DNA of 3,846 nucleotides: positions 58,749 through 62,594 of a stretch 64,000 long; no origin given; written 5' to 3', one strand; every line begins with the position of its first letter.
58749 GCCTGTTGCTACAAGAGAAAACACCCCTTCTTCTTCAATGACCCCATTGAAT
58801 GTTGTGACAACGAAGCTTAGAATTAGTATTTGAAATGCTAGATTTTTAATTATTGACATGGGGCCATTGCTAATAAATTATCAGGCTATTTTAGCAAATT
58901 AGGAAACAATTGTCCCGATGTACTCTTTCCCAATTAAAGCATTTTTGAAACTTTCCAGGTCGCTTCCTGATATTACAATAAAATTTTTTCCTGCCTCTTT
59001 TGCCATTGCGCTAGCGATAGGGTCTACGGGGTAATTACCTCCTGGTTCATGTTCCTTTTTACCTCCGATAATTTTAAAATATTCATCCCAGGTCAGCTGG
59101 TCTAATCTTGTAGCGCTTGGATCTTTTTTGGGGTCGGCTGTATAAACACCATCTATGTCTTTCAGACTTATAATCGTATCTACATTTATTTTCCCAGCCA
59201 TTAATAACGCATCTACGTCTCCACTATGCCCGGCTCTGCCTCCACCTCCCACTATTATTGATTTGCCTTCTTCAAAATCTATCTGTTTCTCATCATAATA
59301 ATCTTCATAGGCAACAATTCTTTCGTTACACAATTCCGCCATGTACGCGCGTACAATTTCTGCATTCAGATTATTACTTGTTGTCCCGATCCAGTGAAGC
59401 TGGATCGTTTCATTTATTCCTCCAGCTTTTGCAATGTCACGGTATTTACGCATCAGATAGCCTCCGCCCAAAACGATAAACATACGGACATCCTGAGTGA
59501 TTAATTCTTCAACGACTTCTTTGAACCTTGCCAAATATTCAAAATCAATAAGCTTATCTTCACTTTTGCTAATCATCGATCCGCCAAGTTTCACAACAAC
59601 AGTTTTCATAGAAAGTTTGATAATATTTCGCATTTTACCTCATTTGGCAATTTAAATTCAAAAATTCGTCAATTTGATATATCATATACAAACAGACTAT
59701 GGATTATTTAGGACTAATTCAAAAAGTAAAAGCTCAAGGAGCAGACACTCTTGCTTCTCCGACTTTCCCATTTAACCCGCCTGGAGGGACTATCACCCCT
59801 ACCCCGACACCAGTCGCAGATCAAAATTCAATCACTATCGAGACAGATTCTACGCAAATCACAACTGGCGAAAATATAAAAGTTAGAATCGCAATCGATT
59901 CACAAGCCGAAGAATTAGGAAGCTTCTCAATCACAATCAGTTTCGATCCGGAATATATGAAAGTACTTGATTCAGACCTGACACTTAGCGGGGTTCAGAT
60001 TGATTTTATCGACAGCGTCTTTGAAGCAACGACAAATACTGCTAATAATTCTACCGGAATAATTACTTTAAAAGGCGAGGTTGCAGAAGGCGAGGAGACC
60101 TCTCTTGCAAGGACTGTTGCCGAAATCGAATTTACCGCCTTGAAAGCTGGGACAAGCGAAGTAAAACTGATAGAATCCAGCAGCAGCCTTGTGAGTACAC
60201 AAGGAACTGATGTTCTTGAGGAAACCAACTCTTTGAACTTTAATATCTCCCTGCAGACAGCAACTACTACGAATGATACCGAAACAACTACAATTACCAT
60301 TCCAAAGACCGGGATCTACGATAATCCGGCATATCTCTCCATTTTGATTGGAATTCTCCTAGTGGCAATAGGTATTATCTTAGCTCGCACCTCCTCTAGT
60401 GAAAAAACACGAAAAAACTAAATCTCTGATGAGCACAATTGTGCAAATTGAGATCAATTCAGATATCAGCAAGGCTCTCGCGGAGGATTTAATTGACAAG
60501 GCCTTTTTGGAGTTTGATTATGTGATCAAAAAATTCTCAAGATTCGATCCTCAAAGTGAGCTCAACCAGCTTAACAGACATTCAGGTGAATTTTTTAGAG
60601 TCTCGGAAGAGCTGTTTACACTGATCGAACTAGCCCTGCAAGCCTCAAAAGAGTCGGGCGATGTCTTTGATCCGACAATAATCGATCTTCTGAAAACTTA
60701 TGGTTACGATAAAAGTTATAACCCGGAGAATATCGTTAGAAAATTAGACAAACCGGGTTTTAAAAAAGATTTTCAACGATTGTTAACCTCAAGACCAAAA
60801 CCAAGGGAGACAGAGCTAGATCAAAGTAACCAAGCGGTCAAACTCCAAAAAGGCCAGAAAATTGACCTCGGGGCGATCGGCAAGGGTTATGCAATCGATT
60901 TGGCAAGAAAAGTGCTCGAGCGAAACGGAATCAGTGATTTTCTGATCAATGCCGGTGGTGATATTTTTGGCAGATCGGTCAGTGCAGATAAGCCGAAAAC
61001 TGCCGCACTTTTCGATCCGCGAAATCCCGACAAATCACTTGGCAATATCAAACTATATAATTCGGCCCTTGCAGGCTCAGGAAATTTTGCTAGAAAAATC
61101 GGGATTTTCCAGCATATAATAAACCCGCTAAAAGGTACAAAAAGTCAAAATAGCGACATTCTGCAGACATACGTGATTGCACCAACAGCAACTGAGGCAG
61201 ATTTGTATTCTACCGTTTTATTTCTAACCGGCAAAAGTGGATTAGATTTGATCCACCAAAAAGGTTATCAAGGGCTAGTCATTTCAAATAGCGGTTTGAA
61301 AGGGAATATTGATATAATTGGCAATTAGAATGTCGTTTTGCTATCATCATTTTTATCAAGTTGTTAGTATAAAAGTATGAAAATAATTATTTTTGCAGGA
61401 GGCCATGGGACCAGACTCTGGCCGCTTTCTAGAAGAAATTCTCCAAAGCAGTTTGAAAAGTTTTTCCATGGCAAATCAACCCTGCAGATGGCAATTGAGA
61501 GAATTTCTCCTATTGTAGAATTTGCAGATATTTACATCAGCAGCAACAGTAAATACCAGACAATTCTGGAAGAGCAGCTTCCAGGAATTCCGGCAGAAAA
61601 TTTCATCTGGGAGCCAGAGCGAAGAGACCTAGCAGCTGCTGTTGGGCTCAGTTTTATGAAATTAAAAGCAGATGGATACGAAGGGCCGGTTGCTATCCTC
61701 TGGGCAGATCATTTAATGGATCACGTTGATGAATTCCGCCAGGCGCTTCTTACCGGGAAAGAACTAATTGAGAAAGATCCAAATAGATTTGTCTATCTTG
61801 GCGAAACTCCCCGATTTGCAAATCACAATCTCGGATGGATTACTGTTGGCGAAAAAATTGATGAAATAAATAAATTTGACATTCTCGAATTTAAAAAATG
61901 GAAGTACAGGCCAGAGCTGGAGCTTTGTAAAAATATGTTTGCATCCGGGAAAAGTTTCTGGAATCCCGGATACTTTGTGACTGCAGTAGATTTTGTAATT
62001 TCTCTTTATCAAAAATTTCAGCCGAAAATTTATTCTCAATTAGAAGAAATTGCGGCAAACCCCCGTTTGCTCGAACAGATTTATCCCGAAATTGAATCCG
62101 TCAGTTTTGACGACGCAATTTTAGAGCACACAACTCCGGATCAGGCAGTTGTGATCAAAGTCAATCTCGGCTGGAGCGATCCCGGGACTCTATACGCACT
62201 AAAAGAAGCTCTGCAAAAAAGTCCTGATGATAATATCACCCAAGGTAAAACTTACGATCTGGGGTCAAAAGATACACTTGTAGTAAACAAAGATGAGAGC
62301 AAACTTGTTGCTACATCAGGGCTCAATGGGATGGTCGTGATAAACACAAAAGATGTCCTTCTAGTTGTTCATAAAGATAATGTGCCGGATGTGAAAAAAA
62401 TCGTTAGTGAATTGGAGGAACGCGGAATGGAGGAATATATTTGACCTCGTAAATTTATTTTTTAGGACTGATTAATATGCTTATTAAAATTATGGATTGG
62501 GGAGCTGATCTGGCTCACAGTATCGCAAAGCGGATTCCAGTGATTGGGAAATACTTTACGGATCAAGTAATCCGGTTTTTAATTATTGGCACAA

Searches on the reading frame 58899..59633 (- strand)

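Call 15: search_protein_families(library=pfam, proteins=[window:58899-59633:-], max_evalue=0.001)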
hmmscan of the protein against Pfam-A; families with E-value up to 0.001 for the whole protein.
window:58899-59633:- (244 aa): 1 family
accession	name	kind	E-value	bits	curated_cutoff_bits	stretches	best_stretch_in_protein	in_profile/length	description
PF00696.33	AA_kinase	-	2.2e-28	100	24.9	1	10-221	1-233/234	Amino acid kinase family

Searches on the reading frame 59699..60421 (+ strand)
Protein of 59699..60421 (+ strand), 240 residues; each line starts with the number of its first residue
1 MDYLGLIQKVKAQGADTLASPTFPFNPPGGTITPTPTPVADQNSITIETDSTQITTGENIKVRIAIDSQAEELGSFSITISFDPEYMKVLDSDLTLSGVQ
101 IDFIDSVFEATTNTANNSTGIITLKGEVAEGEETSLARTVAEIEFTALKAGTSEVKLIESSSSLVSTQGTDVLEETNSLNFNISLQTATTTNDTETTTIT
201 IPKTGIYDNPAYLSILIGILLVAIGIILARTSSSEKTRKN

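Call 15: search_protein_families(library=pfam, proteins=[window:59699-60421:+], max_evalue=0.001)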
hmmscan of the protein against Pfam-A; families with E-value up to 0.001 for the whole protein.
window:59699-60421:+ (240 aa): 1 family
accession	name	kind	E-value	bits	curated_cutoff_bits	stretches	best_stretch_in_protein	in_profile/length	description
PF00963.24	Cohesin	-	5.1e-06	27.2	24.1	1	49-171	5-125/139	Cohesin domain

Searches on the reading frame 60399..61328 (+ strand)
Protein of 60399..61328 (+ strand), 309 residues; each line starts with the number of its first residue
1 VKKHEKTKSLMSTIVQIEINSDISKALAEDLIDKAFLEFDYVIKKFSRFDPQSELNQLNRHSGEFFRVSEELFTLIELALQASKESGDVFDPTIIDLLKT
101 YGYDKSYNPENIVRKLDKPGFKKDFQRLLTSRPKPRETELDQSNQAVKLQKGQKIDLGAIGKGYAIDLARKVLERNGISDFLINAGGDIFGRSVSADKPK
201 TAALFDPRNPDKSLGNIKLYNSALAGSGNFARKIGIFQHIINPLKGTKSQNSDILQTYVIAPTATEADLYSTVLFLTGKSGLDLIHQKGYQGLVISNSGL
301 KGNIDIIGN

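Call 15: search_protein_families(library=pfam, proteins=[window:60399-61328:+], max_evalue=0.001)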
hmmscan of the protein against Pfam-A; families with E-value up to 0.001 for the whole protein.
window:60399-61328:+ (309 aa): 1 family
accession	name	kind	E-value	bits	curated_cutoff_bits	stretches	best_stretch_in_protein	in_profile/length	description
PF02424.20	ApbE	-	2.3e-48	165.5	25.6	1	11-288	1-258/266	ApbE family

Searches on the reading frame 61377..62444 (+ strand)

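Call 15: search_protein_families(library=pfam, proteins=[window:61377-62444:+], max_evalue=0.001)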
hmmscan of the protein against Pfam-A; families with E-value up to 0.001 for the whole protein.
window:61377-62444:+ (355 aa): 3 families
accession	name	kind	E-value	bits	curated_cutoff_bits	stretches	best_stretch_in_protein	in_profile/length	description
PF00483.29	NTP_transferase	-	6.8e-24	85.2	21.2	1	3-281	2-241/245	Nucleotidyl transferase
PF22640.1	ManC_GMP_beta-helix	-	3.6e-11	43.2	27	1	297-346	8-55/55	MannoseP isomerase/GMP-like beta-helix domain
PF12804.13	NTP_transf_3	-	0.00013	22.6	27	1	4-64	2-55/160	MobA-like NTP transferase domain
